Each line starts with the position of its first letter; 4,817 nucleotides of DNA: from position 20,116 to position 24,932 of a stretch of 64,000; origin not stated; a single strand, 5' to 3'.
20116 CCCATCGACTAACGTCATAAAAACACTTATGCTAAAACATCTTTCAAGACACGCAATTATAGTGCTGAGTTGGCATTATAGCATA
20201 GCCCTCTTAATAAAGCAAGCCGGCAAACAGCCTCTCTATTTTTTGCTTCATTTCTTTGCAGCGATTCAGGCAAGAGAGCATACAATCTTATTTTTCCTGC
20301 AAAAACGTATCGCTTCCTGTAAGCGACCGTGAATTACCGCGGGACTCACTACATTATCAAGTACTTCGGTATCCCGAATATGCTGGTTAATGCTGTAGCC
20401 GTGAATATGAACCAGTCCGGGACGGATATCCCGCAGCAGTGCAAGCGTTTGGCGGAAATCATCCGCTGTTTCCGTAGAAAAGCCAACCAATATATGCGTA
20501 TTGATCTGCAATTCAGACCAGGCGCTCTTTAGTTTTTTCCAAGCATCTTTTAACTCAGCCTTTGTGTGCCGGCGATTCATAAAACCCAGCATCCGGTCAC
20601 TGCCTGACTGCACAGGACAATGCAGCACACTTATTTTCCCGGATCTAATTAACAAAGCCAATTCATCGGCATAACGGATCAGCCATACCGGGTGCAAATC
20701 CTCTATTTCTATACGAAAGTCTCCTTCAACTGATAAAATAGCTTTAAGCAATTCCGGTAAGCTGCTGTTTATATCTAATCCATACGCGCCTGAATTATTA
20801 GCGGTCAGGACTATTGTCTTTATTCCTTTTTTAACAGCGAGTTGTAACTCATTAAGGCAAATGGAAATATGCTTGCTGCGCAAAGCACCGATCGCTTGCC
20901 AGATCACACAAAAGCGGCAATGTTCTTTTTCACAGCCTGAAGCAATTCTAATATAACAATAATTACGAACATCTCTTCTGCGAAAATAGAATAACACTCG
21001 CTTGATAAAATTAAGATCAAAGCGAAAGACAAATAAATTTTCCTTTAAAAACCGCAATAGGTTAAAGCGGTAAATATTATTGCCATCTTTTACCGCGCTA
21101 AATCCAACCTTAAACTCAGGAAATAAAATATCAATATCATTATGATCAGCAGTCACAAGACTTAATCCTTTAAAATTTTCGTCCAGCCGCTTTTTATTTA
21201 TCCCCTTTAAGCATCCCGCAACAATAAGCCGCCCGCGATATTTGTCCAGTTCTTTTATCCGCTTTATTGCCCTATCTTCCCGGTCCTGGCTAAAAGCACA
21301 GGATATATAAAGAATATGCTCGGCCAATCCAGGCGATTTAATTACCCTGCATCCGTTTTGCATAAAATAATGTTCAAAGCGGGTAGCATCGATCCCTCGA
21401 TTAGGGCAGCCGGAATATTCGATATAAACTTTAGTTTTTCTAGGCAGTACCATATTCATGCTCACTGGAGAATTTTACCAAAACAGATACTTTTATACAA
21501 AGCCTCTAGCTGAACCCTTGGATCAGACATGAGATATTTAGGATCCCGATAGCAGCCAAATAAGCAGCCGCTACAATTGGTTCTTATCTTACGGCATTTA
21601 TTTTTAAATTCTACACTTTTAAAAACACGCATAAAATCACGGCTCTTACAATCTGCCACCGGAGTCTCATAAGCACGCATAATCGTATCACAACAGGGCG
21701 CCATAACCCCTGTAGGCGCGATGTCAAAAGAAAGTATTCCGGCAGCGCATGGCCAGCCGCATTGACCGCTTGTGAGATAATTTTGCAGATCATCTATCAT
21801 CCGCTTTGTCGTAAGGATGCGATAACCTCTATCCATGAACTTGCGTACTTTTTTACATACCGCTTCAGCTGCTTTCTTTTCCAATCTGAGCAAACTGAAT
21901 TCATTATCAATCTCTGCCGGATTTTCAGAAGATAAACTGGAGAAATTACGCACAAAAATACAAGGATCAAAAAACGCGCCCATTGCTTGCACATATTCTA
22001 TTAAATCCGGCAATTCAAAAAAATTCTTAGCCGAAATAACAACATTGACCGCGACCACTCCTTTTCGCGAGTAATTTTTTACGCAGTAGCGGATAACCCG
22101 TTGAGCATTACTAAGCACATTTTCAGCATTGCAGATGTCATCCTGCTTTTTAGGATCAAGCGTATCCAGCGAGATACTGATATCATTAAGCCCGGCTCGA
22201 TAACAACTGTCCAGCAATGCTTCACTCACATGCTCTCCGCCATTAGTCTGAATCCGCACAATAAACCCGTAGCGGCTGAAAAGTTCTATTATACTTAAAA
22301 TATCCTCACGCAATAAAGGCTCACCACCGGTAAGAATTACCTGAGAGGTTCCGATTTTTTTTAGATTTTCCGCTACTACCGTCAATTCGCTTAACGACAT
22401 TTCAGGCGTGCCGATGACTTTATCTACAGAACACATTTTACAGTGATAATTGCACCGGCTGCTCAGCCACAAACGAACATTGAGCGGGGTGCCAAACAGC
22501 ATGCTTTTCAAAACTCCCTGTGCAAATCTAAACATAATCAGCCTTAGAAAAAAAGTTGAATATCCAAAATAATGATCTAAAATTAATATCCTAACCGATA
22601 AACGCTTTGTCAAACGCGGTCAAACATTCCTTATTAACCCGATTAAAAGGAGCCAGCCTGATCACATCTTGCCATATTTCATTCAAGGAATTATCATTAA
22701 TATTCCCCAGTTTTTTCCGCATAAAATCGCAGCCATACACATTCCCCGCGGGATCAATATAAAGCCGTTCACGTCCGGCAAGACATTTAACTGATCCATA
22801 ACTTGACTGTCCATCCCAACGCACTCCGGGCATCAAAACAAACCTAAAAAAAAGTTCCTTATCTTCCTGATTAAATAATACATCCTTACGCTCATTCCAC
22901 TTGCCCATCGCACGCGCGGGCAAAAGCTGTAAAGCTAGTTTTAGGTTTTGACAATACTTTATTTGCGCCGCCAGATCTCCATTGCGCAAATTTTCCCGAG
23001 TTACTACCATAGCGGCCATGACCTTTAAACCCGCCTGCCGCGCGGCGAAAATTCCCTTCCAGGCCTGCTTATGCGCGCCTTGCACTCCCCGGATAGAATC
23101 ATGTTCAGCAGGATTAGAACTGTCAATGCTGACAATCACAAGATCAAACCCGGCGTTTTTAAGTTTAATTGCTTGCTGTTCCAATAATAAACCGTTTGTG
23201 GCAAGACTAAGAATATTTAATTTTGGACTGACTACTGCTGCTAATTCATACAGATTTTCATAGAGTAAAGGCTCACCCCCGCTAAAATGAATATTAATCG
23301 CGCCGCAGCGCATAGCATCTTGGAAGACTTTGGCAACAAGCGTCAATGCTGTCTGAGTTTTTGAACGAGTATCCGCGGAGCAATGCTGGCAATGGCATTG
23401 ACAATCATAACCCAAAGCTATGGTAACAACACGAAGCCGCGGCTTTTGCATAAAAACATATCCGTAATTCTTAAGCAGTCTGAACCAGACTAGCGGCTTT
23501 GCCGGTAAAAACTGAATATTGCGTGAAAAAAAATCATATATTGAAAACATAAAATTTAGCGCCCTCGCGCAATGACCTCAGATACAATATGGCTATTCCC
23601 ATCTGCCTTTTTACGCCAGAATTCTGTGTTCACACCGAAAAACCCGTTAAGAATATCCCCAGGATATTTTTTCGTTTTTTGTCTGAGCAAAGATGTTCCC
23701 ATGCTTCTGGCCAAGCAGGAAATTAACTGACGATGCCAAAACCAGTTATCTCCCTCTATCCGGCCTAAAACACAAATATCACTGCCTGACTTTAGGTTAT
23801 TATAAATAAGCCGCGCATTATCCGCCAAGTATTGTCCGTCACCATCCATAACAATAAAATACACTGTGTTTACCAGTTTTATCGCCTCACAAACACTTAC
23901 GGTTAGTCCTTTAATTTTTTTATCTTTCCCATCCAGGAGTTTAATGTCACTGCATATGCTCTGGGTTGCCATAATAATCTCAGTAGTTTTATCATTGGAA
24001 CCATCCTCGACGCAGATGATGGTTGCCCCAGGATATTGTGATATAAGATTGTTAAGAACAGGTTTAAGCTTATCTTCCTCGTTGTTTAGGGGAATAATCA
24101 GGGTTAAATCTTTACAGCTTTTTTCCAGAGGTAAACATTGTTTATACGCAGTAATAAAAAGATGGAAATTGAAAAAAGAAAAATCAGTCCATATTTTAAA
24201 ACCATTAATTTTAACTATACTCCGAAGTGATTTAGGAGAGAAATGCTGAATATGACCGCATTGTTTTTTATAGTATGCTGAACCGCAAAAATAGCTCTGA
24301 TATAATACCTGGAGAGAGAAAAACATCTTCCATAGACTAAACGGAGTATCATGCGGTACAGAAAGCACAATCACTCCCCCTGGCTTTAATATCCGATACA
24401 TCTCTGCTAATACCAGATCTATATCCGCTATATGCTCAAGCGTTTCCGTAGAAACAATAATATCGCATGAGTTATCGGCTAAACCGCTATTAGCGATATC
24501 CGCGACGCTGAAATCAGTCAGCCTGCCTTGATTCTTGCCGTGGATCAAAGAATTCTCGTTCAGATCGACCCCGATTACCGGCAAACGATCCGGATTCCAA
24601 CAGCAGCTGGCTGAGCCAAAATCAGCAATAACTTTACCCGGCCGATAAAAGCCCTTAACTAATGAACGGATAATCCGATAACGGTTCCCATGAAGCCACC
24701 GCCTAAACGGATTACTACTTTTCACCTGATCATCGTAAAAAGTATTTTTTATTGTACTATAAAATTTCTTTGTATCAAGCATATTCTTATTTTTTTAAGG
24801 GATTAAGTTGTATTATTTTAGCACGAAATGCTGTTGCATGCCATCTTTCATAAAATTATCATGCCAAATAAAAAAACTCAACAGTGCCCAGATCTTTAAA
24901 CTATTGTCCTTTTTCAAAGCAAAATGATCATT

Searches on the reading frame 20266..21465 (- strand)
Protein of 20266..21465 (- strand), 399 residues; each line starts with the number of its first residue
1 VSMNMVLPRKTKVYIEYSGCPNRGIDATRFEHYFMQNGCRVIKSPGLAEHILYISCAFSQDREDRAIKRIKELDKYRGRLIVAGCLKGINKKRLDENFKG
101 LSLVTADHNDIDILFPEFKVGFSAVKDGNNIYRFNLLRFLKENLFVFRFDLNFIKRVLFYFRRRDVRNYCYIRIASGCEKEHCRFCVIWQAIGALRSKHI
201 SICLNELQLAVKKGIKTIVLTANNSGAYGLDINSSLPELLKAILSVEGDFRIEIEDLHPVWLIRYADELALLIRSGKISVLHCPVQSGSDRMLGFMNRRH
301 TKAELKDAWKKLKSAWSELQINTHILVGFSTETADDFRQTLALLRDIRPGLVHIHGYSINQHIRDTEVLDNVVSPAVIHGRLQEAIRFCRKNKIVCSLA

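Call 8: search_protein_families(library=pfam, proteins=[window:20266-21465:-], max_evalue=0.01)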
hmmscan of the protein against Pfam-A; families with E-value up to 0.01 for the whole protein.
window:20266-21465:- (399 aa): 2 families
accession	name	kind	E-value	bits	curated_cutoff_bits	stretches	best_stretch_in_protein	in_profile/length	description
PF04055.27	Radical_SAM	-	1e-14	55.5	29.5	1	175-344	4-166/166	Radical SAM superfamily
PF00919.26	UPF0004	-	2e-10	41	27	1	12-103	1-95/98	Uncharacterized protein family UPF0004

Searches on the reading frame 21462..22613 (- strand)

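Call 8: search_protein_families(library=pfam, proteins=[window:21462-22613:-], max_evalue=0.01)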
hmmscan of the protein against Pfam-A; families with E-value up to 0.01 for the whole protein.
window:21462-22613:- (383 aa): 2 families
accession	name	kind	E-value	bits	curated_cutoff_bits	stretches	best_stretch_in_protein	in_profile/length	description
PF04055.27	Radical_SAM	-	1.7e-19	71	29.5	1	51-207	4-165/166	Radical SAM superfamily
PF13353.11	Fer4_12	-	0.0015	19.3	22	1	46-110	8-75/137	4Fe-4S single cluster domain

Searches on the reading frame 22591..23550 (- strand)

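Call 8: search_protein_families(library=pfam, proteins=[window:22591-23550:-], max_evalue=0.01)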
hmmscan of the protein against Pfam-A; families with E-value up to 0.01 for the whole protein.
window:22591-23550:- (319 aa): 3 families
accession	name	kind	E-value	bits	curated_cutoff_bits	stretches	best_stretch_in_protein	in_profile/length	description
PF04055.27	Radical_SAM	-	2.5e-16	60.7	29.5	1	48-187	5-155/166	Radical SAM superfamily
PF13186.11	SPASM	-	1.7e-09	38.3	21.5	1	256-299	1-48/67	Iron-sulfur cluster-binding domain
PF13353.11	Fer4_12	-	0.00019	22.2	22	1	48-109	13-79/137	4Fe-4S single cluster domain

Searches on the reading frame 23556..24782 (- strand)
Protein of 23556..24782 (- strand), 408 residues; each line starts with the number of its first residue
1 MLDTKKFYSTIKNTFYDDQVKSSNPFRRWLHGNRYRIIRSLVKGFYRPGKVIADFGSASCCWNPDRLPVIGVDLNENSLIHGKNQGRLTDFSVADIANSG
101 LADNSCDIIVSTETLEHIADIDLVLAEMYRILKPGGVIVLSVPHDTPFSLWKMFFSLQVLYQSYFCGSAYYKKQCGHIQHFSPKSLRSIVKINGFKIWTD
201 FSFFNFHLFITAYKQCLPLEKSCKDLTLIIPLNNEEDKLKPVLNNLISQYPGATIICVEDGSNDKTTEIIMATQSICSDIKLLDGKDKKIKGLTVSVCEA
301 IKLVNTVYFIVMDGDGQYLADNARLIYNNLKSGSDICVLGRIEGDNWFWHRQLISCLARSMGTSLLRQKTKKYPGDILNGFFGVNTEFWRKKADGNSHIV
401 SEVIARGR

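Call 8: search_protein_families(library=pfam, proteins=[window:23556-24782:-], max_evalue=0.01)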
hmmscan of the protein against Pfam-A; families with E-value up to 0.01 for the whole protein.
window:23556-24782:- (408 aa): 10 families
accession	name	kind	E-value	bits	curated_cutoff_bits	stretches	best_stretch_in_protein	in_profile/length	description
PF08241.18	Methyltransf_11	-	1e-15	58.6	21.2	1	67-140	19-95/95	Methyltransferase domain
PF00535.33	Glycos_transf_2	-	4.3e-15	56.5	23.3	1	228-372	2-146/168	Glycosyl transferase family 2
PF13489.12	Methyltransf_23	-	1e-13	51.8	27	1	68-198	46-162/164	Methyltransferase domain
PF13649.12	Methyltransf_25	-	8.6e-10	39.6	27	1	68-136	23-97/97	Methyltransferase domain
PF13847.12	Methyltransf_31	-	1.3e-09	38.4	27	1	69-144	31-113/145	Methyltransferase domain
PF08242.18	Methyltransf_12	-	1.4e-08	35.8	30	1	66-138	20-98/98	Methyltransferase domain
PF01209.24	Ubie_methyltran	-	2.8e-06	27.3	20.1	1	68-142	74-154/233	ubiE/COQ5 methyltransferase family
PF13641.12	Glyco_tranf_2_3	-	0.00036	21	27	1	226-315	3-96/230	Glycosyltransferase like family 2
PF20922.3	Anamorsin_N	-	0.00059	20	27.1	1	91-143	37-90/163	Anamorsin, N-terminal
PF05148.21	Methyltransf_8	-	0.0029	18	27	1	90-139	107-155/219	Hypothetical methyltransferase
